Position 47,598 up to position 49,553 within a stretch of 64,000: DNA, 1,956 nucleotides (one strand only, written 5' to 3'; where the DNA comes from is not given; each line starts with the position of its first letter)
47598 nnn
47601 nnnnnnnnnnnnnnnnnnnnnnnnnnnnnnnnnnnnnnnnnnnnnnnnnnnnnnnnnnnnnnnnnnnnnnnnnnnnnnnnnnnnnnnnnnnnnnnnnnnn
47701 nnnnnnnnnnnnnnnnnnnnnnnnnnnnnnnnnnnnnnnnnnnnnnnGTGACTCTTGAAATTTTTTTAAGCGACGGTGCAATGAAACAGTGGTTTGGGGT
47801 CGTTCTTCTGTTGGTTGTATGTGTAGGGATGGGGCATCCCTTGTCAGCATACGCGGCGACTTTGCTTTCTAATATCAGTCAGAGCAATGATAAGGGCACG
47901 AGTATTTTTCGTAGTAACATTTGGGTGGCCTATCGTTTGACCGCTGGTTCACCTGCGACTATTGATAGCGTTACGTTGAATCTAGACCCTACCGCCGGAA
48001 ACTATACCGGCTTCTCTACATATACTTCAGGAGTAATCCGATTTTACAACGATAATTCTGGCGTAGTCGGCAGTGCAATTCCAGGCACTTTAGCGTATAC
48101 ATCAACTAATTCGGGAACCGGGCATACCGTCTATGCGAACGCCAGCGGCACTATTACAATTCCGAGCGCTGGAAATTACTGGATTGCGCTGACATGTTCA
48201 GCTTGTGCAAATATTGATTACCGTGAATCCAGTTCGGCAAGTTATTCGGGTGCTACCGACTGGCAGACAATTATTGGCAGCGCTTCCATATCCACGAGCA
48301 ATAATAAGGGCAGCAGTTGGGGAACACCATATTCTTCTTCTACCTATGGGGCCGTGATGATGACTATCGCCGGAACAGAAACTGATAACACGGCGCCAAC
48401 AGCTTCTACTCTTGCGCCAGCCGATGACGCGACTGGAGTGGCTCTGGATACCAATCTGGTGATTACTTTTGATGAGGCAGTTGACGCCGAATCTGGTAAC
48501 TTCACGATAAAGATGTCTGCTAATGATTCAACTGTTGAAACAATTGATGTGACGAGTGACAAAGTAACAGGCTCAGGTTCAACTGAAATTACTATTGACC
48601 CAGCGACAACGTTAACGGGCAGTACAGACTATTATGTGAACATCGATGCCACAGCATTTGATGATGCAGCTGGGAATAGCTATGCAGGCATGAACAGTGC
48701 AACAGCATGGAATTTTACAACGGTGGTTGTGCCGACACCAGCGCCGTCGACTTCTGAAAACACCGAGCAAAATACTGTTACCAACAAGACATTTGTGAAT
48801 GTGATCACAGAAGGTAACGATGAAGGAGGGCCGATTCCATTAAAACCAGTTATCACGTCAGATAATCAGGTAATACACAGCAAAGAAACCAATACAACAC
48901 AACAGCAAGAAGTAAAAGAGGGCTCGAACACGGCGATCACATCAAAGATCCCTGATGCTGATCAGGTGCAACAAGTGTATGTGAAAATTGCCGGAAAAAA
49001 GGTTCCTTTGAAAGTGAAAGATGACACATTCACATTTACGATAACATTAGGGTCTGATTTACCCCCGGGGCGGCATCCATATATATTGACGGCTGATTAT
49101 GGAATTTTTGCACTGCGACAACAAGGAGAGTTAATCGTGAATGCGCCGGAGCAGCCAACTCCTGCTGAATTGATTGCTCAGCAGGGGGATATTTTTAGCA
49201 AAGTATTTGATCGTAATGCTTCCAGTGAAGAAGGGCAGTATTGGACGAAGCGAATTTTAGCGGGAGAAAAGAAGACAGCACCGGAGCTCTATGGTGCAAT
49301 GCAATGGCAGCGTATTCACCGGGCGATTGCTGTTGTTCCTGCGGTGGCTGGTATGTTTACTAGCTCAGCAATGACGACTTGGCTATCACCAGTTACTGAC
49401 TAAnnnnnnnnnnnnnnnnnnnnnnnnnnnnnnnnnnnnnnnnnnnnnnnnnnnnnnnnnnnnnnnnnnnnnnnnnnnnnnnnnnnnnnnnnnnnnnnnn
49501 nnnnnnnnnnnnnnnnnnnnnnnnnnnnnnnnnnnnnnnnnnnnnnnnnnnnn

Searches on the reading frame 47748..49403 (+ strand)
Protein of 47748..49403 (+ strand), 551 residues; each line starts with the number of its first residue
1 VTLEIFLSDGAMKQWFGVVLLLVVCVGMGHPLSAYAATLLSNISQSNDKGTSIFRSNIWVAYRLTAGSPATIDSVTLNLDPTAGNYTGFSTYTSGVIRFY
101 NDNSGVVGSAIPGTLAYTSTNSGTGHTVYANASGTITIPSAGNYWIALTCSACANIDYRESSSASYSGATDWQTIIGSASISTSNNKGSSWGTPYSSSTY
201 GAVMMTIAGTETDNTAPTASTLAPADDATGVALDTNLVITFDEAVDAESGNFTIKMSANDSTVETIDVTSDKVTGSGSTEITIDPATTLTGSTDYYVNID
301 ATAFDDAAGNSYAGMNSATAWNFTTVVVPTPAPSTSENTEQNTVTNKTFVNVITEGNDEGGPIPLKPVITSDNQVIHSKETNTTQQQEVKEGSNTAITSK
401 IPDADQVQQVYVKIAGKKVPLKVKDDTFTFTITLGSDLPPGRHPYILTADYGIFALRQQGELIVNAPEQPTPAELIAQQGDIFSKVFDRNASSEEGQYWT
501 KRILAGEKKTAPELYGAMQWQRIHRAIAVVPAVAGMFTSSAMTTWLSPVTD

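Call 94: search_protein_families(library=pfam, proteins=[window:47748-49403:+], max_evalue=0.05)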
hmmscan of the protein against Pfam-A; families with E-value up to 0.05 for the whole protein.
window:47748-49403:+ (551 aa): 1 family
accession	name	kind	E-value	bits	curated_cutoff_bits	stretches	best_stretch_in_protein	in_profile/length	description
PF13205.12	Big_5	-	2.5e-19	70.4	23.6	1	213-325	1-105/105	Bacterial Ig-like domain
